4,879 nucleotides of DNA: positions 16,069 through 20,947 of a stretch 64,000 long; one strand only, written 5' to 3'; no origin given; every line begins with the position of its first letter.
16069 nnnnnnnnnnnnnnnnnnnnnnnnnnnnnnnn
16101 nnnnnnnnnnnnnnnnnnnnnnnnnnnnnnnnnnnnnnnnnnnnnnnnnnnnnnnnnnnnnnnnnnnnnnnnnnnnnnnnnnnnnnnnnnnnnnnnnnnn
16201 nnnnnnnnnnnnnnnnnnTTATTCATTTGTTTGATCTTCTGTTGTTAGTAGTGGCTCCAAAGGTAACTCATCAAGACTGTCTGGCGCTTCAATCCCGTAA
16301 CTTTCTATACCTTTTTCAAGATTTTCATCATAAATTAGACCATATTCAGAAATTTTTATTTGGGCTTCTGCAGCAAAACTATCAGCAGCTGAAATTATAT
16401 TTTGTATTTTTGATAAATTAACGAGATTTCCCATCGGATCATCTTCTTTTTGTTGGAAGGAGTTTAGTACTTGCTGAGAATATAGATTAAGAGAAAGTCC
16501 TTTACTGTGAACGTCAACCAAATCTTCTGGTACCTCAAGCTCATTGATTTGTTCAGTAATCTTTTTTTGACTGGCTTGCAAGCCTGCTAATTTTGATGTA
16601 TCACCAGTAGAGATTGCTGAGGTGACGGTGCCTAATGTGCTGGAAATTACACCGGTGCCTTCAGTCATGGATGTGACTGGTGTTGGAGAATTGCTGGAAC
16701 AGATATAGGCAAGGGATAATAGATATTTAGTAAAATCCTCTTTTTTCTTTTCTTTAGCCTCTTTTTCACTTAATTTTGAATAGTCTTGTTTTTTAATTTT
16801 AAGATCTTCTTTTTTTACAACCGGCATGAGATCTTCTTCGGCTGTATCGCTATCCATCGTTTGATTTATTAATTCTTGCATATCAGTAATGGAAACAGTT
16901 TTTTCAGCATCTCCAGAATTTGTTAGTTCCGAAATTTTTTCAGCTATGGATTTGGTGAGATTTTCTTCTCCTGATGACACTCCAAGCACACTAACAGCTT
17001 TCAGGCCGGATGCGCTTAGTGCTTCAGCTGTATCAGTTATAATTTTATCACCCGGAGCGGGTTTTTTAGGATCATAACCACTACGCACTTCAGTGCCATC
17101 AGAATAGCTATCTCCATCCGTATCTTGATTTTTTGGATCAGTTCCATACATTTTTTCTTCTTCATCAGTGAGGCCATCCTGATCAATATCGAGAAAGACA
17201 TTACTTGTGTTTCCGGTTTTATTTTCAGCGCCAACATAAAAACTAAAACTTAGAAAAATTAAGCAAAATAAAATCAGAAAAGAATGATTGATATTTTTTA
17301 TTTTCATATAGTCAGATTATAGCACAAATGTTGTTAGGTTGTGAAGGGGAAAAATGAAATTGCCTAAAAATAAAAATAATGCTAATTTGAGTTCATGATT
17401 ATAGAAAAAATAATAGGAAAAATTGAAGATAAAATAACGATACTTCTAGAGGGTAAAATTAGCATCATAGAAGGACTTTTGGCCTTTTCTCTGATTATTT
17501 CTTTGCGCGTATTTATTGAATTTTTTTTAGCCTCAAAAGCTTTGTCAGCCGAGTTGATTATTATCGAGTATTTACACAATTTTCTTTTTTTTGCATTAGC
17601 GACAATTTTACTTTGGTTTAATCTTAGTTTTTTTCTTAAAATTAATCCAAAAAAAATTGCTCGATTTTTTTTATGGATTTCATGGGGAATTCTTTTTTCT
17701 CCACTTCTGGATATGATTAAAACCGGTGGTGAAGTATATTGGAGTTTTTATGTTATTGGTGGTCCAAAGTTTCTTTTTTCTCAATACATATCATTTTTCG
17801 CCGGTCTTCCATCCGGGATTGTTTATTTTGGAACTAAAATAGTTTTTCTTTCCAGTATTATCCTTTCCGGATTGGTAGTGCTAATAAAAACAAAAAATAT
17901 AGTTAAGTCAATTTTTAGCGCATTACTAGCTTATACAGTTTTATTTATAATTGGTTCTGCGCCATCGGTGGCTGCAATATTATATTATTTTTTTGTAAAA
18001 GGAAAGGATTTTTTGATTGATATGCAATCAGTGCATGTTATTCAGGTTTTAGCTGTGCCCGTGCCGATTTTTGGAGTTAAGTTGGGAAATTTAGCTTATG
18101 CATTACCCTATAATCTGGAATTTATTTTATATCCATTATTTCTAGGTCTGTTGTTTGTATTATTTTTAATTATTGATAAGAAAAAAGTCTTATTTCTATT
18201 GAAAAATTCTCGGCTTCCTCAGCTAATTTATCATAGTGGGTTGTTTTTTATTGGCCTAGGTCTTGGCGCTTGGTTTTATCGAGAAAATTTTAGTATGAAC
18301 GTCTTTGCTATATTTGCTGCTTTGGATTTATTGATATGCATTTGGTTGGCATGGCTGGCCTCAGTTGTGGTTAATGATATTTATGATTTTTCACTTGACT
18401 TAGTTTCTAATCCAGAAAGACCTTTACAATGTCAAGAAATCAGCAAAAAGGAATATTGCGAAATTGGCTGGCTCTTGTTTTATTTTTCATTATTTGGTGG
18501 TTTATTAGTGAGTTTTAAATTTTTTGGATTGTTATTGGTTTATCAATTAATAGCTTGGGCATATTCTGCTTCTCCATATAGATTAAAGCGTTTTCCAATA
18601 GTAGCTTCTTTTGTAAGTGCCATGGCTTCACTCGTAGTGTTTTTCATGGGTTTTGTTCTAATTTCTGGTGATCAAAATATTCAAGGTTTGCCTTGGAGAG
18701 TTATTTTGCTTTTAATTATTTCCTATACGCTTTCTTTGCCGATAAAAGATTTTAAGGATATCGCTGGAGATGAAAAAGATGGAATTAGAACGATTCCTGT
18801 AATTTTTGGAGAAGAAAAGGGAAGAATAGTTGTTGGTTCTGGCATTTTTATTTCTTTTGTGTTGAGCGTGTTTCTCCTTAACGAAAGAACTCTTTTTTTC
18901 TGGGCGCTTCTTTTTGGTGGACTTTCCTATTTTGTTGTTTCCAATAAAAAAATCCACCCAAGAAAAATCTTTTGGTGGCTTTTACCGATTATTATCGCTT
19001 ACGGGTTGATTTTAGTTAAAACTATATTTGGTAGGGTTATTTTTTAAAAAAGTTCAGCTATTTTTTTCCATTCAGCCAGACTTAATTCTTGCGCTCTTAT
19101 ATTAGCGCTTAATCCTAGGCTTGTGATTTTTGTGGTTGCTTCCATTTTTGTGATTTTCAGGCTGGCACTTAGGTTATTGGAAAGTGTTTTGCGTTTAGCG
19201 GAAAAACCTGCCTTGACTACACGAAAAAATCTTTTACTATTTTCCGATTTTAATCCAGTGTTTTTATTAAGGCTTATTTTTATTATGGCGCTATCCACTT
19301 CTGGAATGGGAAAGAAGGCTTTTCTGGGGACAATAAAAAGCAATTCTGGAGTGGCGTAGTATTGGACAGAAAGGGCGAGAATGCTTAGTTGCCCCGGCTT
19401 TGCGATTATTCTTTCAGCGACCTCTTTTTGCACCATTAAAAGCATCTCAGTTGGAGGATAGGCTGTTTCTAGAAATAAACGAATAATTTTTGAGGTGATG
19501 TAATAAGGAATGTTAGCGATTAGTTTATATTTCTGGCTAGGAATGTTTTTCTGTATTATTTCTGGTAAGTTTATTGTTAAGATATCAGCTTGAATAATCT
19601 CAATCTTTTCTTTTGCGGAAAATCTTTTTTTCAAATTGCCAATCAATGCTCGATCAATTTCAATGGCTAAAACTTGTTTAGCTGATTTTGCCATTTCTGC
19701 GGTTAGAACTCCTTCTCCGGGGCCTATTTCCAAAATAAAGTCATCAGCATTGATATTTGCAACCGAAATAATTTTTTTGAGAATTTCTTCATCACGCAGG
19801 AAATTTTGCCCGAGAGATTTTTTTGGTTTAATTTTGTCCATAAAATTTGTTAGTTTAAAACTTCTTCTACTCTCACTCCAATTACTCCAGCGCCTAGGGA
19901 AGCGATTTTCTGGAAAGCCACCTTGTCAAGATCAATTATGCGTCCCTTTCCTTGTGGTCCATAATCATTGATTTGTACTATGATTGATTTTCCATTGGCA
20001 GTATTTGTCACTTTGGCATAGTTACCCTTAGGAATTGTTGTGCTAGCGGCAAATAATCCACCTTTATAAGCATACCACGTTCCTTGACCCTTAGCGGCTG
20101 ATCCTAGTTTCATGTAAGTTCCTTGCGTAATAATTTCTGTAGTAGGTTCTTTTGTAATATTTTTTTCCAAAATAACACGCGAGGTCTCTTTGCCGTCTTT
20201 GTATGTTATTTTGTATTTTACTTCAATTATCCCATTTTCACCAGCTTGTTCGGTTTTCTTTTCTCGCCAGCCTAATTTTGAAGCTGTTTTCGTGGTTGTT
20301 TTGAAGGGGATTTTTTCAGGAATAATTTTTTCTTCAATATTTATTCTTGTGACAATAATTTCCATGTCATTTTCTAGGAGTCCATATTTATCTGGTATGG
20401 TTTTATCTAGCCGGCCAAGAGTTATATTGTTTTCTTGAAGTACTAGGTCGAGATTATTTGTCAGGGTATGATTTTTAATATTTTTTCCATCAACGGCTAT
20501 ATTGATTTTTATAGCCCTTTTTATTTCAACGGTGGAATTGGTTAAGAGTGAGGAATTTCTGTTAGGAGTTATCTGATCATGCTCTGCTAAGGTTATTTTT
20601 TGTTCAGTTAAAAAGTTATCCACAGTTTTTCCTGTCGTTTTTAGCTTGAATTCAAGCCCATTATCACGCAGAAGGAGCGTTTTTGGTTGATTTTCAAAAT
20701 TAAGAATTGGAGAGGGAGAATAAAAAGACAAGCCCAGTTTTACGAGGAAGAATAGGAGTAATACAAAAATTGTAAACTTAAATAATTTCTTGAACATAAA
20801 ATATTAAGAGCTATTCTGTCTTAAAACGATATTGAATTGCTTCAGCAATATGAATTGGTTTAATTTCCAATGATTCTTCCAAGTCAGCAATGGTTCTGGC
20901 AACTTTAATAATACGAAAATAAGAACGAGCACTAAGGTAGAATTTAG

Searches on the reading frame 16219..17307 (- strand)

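Call 19: search_protein_families(library=pfam, proteins=[window:16219-17307:-], max_evalue=0.0001)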
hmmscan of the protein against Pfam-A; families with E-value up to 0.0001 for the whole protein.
window:16219-17307:- (362 aa): 1 family
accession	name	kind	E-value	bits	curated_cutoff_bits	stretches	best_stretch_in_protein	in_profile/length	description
PF18884.5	TSP3_bac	-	3.5e-09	36.8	25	1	40-60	1-21/22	Bacterial TSP3 repeat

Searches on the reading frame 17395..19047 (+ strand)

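Call 19: search_protein_families(library=pfam, proteins=[window:17395-19047:+], max_evalue=0.0001)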
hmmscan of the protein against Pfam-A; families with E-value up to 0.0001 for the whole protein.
window:17395-19047:+ (550 aa): 1 family
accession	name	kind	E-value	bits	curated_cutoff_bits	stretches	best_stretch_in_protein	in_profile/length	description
PF01040.23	UbiA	-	9.9e-30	104.1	34.2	1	306-514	19-226/250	UbiA prenyltransferase family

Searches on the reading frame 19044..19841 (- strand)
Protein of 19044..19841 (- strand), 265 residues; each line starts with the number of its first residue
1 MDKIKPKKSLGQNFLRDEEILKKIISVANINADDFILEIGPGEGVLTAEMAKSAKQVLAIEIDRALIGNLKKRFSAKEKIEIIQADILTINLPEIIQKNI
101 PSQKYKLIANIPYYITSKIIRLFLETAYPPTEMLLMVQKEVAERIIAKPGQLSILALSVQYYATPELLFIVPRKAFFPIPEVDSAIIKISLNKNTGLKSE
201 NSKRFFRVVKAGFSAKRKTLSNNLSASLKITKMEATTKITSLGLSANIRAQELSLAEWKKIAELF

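Call 19: search_protein_families(library=pfam, proteins=[window:19044-19841:-], max_evalue=0.0001)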
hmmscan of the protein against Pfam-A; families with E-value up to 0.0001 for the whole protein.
window:19044-19841:- (265 aa): 3 families
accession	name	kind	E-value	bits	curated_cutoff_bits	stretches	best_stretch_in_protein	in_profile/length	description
PF00398.26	RrnaAD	-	2.8e-62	210.7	24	1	6-264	4-260/263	Ribosomal RNA adenine dimethylase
PF13649.12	Methyltransf_25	-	1.2e-06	29.5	27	1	36-93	1-61/97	Methyltransferase domain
PF08241.18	Methyltransf_11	-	1.1e-05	26.4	21.2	1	37-93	1-57/95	Methyltransferase domain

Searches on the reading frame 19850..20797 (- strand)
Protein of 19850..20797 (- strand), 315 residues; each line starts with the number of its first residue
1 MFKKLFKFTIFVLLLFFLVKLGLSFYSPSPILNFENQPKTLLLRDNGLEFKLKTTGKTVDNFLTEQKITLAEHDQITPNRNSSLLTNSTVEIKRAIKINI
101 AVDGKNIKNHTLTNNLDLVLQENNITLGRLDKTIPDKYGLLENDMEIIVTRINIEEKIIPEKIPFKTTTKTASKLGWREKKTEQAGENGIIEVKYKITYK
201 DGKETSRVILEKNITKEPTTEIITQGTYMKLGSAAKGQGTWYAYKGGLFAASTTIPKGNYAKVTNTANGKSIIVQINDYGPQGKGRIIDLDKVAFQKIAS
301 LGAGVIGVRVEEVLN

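Call 19: search_protein_families(library=pfam, proteins=[window:19850-20797:-], max_evalue=0.0001)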
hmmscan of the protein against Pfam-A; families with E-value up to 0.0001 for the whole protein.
window:19850-20797:- (315 aa): 3 families
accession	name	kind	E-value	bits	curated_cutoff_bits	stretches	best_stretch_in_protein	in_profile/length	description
PF07501.17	G5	-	2.9e-17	63.1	23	1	159-227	6-74/75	G5 domain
PF03990.20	DUF348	-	1.2e-12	47.8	24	1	45-80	5-40/41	G5-linked-Ubiquitin-like domain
PF03330.24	DPBB_1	-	3.8e-12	46.7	28.8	1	248-309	24-82/83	Lytic transglycolase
